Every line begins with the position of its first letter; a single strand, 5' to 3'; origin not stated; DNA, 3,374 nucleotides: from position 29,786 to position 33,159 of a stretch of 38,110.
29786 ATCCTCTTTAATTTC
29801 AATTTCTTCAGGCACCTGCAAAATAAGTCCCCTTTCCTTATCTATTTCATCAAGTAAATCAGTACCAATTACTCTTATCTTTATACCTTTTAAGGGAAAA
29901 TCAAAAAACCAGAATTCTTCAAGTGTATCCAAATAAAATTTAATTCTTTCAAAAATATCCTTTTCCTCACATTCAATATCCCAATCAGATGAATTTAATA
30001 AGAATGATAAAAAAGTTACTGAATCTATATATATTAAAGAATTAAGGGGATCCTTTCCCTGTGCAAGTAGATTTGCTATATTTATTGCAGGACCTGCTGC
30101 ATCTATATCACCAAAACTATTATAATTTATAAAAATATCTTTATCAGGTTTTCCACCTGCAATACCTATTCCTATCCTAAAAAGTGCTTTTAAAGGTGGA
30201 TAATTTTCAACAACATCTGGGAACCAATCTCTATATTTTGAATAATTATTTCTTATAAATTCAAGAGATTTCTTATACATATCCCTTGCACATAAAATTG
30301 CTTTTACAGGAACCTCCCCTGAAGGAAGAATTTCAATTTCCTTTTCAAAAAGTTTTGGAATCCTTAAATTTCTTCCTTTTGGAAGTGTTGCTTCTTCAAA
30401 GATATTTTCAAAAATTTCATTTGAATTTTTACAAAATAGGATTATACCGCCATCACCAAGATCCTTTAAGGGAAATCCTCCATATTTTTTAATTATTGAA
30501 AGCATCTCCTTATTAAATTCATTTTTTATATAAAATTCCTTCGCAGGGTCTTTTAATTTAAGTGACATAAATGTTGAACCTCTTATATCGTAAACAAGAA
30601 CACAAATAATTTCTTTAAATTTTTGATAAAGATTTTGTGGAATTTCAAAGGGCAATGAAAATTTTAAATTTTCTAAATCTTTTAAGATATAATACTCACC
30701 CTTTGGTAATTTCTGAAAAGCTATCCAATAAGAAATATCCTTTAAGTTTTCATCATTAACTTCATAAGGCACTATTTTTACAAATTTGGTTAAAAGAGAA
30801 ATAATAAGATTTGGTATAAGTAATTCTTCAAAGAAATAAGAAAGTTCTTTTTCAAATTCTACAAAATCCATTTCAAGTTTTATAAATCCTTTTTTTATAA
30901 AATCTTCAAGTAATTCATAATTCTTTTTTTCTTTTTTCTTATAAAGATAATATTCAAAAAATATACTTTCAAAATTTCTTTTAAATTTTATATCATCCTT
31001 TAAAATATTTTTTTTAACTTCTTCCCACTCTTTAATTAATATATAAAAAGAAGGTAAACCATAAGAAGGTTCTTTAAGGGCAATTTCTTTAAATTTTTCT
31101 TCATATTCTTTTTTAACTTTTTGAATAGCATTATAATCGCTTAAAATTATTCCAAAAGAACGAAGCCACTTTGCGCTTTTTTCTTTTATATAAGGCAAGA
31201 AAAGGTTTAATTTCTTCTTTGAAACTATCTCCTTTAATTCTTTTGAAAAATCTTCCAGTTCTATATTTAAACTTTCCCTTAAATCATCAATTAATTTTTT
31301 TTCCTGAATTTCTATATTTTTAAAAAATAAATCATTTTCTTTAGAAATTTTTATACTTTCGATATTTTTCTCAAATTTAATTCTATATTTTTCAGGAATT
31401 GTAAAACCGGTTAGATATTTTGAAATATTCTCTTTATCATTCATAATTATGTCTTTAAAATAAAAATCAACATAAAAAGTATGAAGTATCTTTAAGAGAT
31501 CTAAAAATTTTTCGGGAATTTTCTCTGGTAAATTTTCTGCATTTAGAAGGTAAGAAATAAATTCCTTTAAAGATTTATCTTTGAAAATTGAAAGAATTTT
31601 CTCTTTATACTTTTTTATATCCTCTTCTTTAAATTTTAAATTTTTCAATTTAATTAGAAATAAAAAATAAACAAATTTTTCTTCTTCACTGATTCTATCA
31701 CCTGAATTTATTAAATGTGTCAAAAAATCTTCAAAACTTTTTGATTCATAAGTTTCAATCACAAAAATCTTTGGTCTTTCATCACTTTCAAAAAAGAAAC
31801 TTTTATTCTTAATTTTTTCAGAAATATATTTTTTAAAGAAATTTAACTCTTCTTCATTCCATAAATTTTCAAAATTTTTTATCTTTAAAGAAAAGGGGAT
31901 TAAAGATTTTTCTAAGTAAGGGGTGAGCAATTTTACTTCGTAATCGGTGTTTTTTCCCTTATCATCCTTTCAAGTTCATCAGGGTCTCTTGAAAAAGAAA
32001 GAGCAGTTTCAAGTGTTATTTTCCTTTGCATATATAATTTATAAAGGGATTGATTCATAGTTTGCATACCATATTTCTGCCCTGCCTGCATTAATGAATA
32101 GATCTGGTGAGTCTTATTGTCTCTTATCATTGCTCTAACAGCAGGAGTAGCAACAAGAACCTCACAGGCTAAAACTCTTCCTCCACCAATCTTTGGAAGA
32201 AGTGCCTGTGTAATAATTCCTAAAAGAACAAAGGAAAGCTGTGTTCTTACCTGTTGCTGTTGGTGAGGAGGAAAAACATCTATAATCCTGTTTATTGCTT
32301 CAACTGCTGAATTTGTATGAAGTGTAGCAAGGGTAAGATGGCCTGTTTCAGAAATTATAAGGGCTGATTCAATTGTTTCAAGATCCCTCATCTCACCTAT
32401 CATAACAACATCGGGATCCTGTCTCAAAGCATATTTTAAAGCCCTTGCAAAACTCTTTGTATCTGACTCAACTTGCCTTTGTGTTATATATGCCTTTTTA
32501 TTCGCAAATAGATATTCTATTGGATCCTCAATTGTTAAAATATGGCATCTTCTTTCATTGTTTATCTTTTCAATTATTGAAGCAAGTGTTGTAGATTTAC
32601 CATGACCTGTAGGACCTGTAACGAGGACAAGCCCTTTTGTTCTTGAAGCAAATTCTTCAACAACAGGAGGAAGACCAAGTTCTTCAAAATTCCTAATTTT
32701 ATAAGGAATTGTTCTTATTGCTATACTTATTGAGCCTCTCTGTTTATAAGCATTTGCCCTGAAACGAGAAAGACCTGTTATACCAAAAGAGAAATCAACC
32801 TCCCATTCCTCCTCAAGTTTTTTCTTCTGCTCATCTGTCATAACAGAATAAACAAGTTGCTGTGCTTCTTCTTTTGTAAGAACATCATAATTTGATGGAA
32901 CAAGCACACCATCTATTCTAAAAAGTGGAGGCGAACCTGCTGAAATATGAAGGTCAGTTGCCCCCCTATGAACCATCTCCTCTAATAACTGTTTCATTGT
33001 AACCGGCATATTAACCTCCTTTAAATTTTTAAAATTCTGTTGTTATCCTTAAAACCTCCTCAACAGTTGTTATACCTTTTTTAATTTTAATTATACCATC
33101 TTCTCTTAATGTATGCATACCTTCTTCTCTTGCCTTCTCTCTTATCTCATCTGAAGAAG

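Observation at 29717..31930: Orphan 737-aa protein with a diverged class III cyclase-like core, wedged between pilT and a GGDEF gene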

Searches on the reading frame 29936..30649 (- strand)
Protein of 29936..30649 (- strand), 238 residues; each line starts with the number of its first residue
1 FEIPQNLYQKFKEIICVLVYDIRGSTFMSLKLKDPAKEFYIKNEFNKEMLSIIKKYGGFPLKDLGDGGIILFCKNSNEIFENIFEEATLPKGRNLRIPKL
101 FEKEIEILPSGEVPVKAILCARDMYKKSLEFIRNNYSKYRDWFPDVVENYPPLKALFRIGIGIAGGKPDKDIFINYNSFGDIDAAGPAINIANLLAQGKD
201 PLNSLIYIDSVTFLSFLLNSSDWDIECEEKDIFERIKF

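Call 36: search_solved_structures(query=A2, max_evalue=10, show_alignments=4)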
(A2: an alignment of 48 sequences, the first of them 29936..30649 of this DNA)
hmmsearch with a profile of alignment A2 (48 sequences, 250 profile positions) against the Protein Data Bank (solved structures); distinct sequences matched with E-value up to 10: 16.
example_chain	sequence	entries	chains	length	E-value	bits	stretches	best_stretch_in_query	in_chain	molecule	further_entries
3r5g_A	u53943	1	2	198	7.1e-06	28.5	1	11-99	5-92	CyaB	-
6fht_A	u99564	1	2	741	0.0045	19.3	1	14-78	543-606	Bacteriophytochrome,Adenylate cyclase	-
8azw_N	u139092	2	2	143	0.0092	18.3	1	50-114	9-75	eL28 (60S ribosomal protein L28)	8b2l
2w01_A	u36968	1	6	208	0.011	18.1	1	14-78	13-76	ADENYLATE CYCLASE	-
4wp8_A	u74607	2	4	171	0.018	17.4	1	15-85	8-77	Ma1120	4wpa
4wp9_A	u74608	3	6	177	0.019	17.2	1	15-84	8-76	Ma1120 | Cyclase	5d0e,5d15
9vtg_Lc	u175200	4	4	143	0.023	17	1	50-111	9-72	60S ribosomal protein L28-1-like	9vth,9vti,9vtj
1ybt_A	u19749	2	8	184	0.029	16.7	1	13-103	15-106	hydrolase, alpha/beta hydrolase fold family | lipJ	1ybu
7qiw_r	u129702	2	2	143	0.032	16.5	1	50-108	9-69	Ribosomal_L28e domain-containing protein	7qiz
4wp3_A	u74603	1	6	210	0.041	16.2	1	16-84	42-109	Ma1120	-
9his_G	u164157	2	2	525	0.11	14.8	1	32-109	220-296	DUF4270 domain-containing protein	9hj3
5d0g_A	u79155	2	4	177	0.27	13.5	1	15-84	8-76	Cyclase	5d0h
1wc0_A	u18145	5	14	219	0.34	13.1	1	14-78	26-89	ADENYLATE CYCLASE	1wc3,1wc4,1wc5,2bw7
1wc1_A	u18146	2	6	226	0.38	13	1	14-78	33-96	ADENYLATE CYCLASE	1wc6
7r65_A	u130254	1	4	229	0.9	11.8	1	13-82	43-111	Adenylate/guanylate cyclase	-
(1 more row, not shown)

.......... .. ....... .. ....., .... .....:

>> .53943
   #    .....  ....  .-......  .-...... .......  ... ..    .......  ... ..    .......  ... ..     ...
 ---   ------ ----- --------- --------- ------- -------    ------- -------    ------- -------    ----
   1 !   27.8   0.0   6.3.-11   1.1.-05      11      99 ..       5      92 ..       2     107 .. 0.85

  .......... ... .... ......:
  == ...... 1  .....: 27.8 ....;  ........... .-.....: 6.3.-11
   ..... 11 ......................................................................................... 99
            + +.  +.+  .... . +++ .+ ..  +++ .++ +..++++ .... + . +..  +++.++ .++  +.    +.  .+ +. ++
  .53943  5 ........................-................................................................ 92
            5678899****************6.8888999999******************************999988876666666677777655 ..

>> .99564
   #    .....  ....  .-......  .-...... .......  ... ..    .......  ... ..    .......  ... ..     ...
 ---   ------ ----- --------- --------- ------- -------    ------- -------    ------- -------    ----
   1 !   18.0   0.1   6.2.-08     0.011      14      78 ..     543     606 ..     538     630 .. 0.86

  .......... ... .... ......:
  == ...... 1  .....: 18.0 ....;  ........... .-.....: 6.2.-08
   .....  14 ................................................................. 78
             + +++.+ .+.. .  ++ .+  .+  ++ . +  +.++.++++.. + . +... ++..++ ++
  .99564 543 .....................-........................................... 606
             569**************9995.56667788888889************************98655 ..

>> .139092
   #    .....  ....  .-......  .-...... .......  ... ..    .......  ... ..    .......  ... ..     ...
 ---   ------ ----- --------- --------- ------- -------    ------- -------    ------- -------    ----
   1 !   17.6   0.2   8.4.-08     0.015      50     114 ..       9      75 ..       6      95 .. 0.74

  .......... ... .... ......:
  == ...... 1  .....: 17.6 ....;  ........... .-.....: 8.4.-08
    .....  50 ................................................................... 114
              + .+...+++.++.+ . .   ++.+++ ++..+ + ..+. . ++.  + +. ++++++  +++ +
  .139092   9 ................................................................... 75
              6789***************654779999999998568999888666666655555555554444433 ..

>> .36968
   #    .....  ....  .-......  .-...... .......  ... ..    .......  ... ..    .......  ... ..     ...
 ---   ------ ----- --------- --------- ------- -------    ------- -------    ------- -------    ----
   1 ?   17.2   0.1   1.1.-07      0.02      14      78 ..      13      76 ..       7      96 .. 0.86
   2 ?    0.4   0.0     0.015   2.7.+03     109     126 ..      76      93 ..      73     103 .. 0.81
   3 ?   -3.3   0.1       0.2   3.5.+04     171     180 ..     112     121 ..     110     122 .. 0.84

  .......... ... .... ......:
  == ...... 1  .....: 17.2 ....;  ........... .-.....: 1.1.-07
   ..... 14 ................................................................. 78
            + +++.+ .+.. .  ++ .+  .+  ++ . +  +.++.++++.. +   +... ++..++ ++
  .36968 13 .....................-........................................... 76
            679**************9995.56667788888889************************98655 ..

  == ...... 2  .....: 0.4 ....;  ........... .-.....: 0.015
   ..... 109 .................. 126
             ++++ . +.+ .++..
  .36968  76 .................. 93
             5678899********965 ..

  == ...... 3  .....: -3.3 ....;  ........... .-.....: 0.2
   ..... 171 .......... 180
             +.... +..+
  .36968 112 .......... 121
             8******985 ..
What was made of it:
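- Family profile against PDB sequences: CyaB E 7.1e-6, and 10 of 16 hits are class III cyclases (call 36).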

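Call 44: find_homologous_proteins(query=A2, max_evalue=0.001)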
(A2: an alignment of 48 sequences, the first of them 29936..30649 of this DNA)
Query A2 (48 sequences) (238 aa, profile of the alignment): 25 proteins with E <= 0.001 among 5264 candidates.
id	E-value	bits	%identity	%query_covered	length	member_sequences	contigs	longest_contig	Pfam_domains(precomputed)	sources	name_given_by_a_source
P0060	1.4e-103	363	39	97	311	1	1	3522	-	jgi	-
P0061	2.3e-103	363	41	96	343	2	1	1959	-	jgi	jgi:class 3 adenylate cyclase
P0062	1.8e-102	360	39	96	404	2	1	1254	-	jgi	jgi:hypothetical protein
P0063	9.2e-101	354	40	94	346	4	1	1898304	-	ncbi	ncbi:MAG: hypothetical protein JSU64_03755, partial [candidate division WOR-3 bacterium]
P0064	8.3e-100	351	40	96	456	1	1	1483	-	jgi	jgi:class 3 adenylate cyclase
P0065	2.8e-98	346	39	98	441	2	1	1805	-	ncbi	ncbi:MAG: hypothetical protein P8Z50_04415, partial [candidate division WOR-3 bacterium]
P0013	2.8e-96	339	38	97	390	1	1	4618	-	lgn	-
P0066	9.4e-95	334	36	88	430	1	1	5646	-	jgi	jgi:hypothetical protein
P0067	2.1e-94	333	36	93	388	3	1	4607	-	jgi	jgi:hypothetical protein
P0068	1.1e-93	331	35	91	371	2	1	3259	-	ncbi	-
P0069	2.5e-92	327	41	90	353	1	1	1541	-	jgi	jgi:hypothetical protein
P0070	4.4e-92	326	35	88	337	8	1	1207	-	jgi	jgi:hypothetical protein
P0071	2.3e-91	323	36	92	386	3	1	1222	-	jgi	-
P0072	3.5e-89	316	43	85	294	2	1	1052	-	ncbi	-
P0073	5.9e-88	312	35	96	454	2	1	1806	-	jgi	jgi:class 3 adenylate cyclase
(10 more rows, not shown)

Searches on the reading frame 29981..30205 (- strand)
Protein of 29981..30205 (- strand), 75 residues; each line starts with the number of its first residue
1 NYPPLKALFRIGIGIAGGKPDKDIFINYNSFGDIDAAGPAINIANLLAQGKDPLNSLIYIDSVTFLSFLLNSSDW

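Call 61: search_solved_structures(query=A6, max_evalue=10, show_alignments=5)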
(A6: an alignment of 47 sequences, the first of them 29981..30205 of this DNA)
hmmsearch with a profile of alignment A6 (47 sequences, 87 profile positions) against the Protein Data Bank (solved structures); distinct sequences matched with E-value up to 10: 0.
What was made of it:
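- The second half of the domain gives no sequence hit on its own (call 61).
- Tried and rejected: A profile of the second half of the domain alone (residues 576-650) found nothing in PDB sequences (call 61).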

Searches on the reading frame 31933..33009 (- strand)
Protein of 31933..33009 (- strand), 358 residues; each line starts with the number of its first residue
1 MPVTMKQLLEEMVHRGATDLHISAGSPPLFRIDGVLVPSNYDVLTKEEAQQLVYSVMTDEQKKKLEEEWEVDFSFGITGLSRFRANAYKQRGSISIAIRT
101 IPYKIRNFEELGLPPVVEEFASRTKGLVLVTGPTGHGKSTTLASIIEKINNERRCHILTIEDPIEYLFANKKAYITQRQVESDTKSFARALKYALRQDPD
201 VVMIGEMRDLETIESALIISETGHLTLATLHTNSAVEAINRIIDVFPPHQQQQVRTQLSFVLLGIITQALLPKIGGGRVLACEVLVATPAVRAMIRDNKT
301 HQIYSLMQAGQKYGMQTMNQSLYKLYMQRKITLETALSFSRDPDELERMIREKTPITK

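Call 3: search_protein_families(library=pfam, proteins=[window:31933-33009:-], max_evalue=1)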
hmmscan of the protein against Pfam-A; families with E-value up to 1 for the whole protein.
window:31933-33009:- (358 aa): 28 families (the best 25 are shown)
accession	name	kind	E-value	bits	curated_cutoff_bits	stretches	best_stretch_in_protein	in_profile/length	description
PF00437.27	T2SSE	-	4.1e-49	167.6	24.9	1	5-273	12-280/370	Type II/IV secretion system protein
PF13401.12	AAA_22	-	1.6e-05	25.6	27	1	123-225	3-96/130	AAA domain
PF25199.1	nSTAND_NTPase5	-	0.00011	22.5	34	1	122-170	38-86/145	Novel STAND NTPase 5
PF13604.12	AAA_30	-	0.00024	21.3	27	1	116-231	9-106/191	AAA domain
PF01935.23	DUF87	-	0.00044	20.8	23.2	1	129-170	27-68/220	Helicase HerA, central domain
PF13191.12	AAA_16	-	0.001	20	32.6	1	121-167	20-63/167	AAA ATPase domain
PF13245.12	AAA_19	-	0.0011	19.6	25.1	1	124-226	10-103/134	AAA domain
PF13173.12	AAA_14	-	0.0015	19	27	1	127-178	4-57/129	AAA domain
PF24883.2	NPHP3_N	-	0.0019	18.9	24.8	1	123-199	20-84/164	Nephrocystin 3, N-terminal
PF03266.21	NTPase_1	-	0.0029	17.9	23.9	1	128-152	2-26/168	NTPase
PF20720.3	nSTAND3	-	0.0033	17.6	27.2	1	124-163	16-57/155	Novel STAND NTPase 3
PF13476.12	AAA_23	-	0.0039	18.3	27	1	119-145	16-39/201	AAA domain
PF04851.21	ResIII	-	0.009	16.4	22.5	1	117-170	16-69/164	Type III restriction enzyme, res subunit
PF00265.24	TK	-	0.0098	16.2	20.6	1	127-246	3-127/176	Thymidine kinase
PF13555.12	AAA_29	-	0.013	15.7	27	1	122-142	19-39/61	P-loop containing region of AAA domain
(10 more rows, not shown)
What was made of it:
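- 31933..33009 (-): PilT-family retraction ATPase, whose stop lies 2 nt before the X start. T2SSE (call 3).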

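Call 37: search_protein_families(library=ncbifam, proteins=[window:31933-33009:-], max_evalue=0.1)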
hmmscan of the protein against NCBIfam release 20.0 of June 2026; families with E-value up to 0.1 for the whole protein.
window:31933-33009:- (358 aa): 28 families (the best 25 are shown)
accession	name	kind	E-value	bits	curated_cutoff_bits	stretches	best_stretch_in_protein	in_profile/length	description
TIGR01420.1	pilT_fam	subfamily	1.4e-149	498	319.1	1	5-345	2-343/343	PilT/PilU family type 4a pilus ATPase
TIGR02525.1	plasmid_TraJ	equivalog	3.1e-47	161.3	368.3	1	13-332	20-359/372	plasmid transfer ATPase TraJ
TIGR02533.1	type_II_gspE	equivalog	3.2e-45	154.7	630.25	1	117-245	235-359/486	type II secretion system ATPase GspE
TIGR02524.1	dot_icm_DotB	equivalog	7.1e-39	134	463.3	1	2-309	3-323/358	Dot/Icm type IV secretion system ATPase DotB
TIGR02538.1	type_IV_pilB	equivalog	1.4e-38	132.9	675.65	1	122-245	313-432/564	type IV-A pilus assembly ATPase PilB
NF007755.0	PRK10436.1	equivalog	1.9e-37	129.1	617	1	5-244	89-334/465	type II secretion system protein GspE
NF041000.1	ATPase_ComGA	equivalog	6.8e-36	123.6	300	1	92-272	92-266/267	competence type IV pilus ATPase ComGA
NF053534.1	T4PilAsmATPsTfpB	equivalog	3.8e-35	121.3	850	1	105-271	312-472/584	type IV pilus assembly ATPase TfpB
TIGR02788.1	VirB11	equivalog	1.6e-14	53.6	249.95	1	122-245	141-265/308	P-type DNA transfer ATPase VirB11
TIGR02782.1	TrbB_P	equivalog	3.6e-14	52.7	304.55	1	124-252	135-262/303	P-type conjugative transfer ATPase TrbB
NF058587.1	archaellum_moto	equivalog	1e-12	47.6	550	1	128-242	278-393/527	archaellum flagellar ATPase motor FlaI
NF010407.0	PRK13833.1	subfamily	1.1e-11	44.8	499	1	128-255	147-272/323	conjugal transfer protein TrbB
NF010469.0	PRK13894.1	subfamily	1.8e-11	44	508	1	123-246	147-268/320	conjugal transfer ATPase TrbB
NF053672.1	bindosome_BasE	exception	3e-11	42.7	1000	1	120-261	265-407/512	bindosome assembly system ATPase subunit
TIGR03819.1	heli_sec_ATPase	hypoth_equivalog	2.9e-10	39.9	373.15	1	125-242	178-297/340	TadA family conjugal transfer-associated ATPase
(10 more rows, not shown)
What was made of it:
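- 31933..33009 (-): TIGR01420 at 498 bits (call 37).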
